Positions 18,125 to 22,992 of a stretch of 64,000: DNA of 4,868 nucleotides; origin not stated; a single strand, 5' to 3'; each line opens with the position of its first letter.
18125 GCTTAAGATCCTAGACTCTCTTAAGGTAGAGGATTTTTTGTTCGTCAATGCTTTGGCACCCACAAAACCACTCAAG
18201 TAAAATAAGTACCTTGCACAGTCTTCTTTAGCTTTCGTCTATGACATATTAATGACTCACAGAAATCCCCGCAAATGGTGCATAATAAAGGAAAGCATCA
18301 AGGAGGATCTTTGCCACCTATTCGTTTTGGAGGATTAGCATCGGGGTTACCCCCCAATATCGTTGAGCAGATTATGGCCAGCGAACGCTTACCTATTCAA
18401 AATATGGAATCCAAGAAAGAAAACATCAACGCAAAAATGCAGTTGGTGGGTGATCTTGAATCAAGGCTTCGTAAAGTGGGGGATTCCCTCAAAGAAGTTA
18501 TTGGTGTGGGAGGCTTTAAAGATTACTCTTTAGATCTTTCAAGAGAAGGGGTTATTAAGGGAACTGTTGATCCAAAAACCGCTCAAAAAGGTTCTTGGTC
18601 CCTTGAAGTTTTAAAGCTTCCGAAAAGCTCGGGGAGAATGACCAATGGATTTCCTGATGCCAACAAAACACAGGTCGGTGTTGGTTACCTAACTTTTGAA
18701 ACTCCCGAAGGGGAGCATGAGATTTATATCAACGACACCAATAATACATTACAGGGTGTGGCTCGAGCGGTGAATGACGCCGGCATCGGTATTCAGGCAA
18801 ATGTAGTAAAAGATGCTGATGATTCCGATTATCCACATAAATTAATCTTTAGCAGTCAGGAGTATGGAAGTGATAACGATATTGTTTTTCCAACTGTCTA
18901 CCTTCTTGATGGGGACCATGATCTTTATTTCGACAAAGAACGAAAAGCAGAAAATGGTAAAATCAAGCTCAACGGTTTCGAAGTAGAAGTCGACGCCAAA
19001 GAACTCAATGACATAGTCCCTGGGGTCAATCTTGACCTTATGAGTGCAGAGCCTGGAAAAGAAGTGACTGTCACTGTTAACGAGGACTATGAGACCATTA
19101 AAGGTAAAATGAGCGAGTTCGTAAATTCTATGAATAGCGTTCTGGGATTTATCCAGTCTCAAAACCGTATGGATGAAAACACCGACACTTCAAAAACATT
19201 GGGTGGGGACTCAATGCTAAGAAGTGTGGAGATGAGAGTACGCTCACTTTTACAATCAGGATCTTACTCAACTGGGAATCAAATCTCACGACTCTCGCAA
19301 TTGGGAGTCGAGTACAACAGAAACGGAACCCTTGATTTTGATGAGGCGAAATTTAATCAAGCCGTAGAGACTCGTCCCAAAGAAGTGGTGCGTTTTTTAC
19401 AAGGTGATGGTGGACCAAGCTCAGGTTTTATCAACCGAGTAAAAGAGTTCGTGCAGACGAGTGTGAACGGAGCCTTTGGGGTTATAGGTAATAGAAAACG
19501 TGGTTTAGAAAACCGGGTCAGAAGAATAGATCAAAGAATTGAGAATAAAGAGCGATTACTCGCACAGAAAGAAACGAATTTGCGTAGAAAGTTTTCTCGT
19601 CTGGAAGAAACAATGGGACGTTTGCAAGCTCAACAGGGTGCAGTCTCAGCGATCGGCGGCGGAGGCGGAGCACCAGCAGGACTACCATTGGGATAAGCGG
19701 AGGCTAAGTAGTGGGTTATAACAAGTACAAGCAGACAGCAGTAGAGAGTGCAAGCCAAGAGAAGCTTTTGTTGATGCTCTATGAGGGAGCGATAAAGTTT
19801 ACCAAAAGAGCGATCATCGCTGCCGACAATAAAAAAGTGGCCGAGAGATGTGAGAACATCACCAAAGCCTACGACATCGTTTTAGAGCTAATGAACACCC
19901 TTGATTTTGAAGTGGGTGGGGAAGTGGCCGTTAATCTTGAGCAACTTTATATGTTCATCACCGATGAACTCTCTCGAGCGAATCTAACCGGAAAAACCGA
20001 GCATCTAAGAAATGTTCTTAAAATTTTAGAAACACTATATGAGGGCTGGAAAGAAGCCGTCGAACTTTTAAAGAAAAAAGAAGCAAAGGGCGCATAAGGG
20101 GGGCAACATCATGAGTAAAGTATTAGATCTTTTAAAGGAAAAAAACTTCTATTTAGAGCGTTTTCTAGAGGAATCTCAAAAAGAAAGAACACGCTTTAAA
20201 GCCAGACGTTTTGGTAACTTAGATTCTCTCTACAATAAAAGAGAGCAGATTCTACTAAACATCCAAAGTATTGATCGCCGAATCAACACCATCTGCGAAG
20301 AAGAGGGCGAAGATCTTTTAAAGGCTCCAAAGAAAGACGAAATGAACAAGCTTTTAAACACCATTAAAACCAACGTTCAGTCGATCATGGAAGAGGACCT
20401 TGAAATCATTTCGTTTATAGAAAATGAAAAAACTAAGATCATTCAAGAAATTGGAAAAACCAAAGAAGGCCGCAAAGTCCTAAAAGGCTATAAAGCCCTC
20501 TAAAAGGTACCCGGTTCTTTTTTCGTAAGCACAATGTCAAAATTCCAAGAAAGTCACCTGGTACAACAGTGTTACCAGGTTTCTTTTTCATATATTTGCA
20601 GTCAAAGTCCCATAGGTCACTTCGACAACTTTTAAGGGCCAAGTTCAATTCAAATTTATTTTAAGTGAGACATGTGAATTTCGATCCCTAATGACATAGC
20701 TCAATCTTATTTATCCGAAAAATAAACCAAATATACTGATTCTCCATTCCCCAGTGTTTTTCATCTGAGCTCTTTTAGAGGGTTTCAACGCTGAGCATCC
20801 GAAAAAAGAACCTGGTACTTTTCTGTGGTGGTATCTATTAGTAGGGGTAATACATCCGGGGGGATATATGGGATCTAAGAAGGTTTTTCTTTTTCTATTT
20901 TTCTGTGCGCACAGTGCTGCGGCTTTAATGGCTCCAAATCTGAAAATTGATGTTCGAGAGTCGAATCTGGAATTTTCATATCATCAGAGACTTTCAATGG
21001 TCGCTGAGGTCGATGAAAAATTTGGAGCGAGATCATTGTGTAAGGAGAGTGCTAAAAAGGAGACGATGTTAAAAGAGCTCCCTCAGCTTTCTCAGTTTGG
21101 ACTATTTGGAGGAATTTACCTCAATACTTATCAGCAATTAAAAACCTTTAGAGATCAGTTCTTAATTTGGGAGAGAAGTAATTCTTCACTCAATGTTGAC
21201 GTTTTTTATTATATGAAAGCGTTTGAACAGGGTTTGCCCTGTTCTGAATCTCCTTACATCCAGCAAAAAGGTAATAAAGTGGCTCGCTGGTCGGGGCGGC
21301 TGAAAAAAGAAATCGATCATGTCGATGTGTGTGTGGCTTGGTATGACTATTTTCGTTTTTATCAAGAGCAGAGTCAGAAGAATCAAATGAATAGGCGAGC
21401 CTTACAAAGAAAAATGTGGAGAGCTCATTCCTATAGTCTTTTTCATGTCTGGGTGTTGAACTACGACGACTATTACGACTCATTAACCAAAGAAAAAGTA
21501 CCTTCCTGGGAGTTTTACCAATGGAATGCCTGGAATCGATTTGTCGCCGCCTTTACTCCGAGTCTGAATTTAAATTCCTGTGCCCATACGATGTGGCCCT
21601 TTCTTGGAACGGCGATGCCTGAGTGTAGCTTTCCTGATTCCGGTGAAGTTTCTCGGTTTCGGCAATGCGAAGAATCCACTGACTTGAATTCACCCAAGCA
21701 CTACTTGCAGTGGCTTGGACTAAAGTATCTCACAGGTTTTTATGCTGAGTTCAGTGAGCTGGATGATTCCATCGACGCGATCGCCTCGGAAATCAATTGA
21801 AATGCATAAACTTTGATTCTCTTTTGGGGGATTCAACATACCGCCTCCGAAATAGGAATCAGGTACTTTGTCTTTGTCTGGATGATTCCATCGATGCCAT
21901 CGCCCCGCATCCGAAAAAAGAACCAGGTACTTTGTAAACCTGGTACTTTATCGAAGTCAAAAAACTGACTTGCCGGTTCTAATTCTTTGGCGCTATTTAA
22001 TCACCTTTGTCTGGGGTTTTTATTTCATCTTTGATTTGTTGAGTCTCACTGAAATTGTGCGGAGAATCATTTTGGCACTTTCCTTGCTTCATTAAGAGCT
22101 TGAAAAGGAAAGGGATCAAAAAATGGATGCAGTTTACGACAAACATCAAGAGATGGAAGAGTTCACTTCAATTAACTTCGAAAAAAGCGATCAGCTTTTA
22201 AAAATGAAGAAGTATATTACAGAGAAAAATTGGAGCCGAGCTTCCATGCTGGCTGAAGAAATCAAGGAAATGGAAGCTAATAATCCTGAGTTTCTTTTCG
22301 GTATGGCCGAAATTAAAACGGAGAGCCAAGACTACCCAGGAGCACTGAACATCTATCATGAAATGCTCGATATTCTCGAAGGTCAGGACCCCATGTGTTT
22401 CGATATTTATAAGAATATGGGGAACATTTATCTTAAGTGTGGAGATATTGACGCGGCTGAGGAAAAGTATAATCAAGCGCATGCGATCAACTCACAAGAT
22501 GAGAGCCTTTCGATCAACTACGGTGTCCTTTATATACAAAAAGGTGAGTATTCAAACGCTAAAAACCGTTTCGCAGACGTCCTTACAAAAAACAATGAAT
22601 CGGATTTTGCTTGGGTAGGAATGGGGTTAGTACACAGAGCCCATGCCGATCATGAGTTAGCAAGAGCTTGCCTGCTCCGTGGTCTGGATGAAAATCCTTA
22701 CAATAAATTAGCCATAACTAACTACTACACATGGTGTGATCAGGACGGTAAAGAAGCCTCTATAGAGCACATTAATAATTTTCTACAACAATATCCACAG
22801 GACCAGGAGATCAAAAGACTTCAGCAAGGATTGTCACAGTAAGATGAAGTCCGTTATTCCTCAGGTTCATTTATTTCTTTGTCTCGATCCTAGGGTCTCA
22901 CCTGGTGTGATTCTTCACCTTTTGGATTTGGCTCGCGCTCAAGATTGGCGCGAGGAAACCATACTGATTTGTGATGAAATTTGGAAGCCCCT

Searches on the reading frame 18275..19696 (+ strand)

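Call 10: search_protein_families(library=pfam, proteins=[window:18275-19696:+], max_evalue=1)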
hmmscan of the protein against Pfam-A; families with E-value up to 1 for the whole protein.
window:18275-19696:+ (473 aa): 5 families
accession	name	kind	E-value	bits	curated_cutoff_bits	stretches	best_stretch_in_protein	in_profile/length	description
PF07195.17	FliD_C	-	3.8e-45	154.6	25.4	1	225-452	1-236/236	Flagellar hook-associated protein 2 C-terminus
PF02465.23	FliD_N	-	1.2e-13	52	24.8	1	28-117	7-95/97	Flagellar hook-associated protein 2 N-terminus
PF01920.25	Prefoldin_2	-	0.052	14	27.6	0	392-441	55-104/106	Prefoldin subunit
PF12072.13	RNase_Y_N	-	0.17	11.7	32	1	412-454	77-119/201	RNase Y N-terminal region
PF04108.17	ATG17_like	-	0.38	10.6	43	0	391-447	34-90/355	Autophagy protein ATG17-like domain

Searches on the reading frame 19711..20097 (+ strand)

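Call 10: search_protein_families(library=pfam, proteins=[window:19711-20097:+], max_evalue=1)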
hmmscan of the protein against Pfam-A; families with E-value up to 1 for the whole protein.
window:19711-20097:+ (128 aa): 2 families
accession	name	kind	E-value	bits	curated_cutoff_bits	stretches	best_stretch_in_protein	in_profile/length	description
PF02561.19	FliS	-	4.5e-39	133.7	26.7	1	3-116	1-114/115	Flagellar protein FliS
PF00270.35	DEAD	-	0.14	12.3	26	1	29-107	67-146/167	DEAD/DEAH box helicase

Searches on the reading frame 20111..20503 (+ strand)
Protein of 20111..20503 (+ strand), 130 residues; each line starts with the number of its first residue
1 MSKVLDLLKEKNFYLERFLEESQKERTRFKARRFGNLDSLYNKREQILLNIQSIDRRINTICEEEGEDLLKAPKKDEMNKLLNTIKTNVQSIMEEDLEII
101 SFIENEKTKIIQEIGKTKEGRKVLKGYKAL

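Call 10: search_protein_families(library=pfam, proteins=[window:20111-20503:+], max_evalue=1)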
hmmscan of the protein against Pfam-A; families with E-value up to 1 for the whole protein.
window:20111-20503:+ (130 aa): 6 families
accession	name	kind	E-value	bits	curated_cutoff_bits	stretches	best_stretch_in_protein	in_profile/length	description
PF05130.17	FlgN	-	3.2e-05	24.8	30.5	1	2-91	4-103/147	FlgN protein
PF10392.15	COG5_N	-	0.00045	20.9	31.2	1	40-94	31-86/132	Conserved oligomeric Golgi complex subunit 5, N-terminal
PF05400.18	FliT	-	0.011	17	29.5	1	37-127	13-85/85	Flagellar protein FliT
PF08908.16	MesX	-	0.022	14.2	25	1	25-118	22-108/323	Putative oxygenase MesX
PF23264.1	DUF7073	-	0.099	13.3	27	1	36-83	1-46/95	Domain of unknown function (DUF7073)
PF18915.5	DUF5667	-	0.18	12.7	27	1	64-118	42-93/99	Domain of unknown function (DUF5667)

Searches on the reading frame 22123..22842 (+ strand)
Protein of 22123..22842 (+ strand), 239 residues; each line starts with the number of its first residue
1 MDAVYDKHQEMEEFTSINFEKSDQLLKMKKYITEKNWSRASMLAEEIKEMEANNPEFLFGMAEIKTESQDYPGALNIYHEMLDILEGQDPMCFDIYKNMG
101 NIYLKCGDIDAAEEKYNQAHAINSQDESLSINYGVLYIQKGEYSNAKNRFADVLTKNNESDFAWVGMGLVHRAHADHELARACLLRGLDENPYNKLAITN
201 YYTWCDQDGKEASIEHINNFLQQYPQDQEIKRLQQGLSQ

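Call 9: search_protein_families(library=pfam, proteins=[window:22123-22842:+], max_evalue=0.001)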
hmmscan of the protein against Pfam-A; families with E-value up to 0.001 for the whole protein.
window:22123-22842:+ (239 aa): 15 families
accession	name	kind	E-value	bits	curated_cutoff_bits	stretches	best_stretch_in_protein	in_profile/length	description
PF07719.23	TPR_2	-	3.5e-14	52.1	27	1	94-125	2-33/34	Tetratricopeptide repeat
PF14559.12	TPR_19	-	6.7e-14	52.4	25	1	107-159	5-57/68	Tetratricopeptide repeat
PF13428.12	TPR_14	-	9.9e-12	44.8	23.5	0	94-134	2-42/44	Tetratricopeptide repeat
PF00515.34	TPR_1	-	8.8e-11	41.6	27.8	1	94-125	2-33/34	Tetratricopeptide repeat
PF13424.12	TPR_12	-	6.5e-10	39.5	30.1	1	60-122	8-74/77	Tetratricopeptide repeat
PF23914.1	TPR_CcmH_CycH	-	1.2e-09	38.7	42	0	35-91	101-157/158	Cytochrome c-type biogenesis protein H TPR domain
PF13181.12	TPR_8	-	4.1e-08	33.2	25.7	0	95-123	3-31/34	Tetratricopeptide repeat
PF13176.12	TPR_7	-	1.4e-06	28.4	27.9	0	97-125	3-31/36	Tetratricopeptide repeat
PF13432.12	TPR_16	-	1.7e-05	25.6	32.7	0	136-194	6-64/65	Tetratricopeptide repeat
PF13414.12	TPR_11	-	4.2e-05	23.6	26.8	1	100-141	1-42/42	TPR repeat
PF13431.12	TPR_17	-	6e-05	23.5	24.4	0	93-114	13-34/34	Tetratricopeptide repeat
PF13371.12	TPR_9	-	0.00043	20.7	35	0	101-156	3-58/73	Tetratricopeptide repeat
PF13174.12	TPR_6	-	0.00045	21.1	26.3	0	133-156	6-29/33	Tetratricopeptide repeat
PF14938.12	SNAP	-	0.00084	19.3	25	0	86-159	107-187/282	Soluble NSF attachment protein, SNAP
PF25062.1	ARM_TT21_N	-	0.00086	19.5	40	0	35-81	150-194/222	Tetratricopeptide repeat protein 21 N-terminal ARM repeat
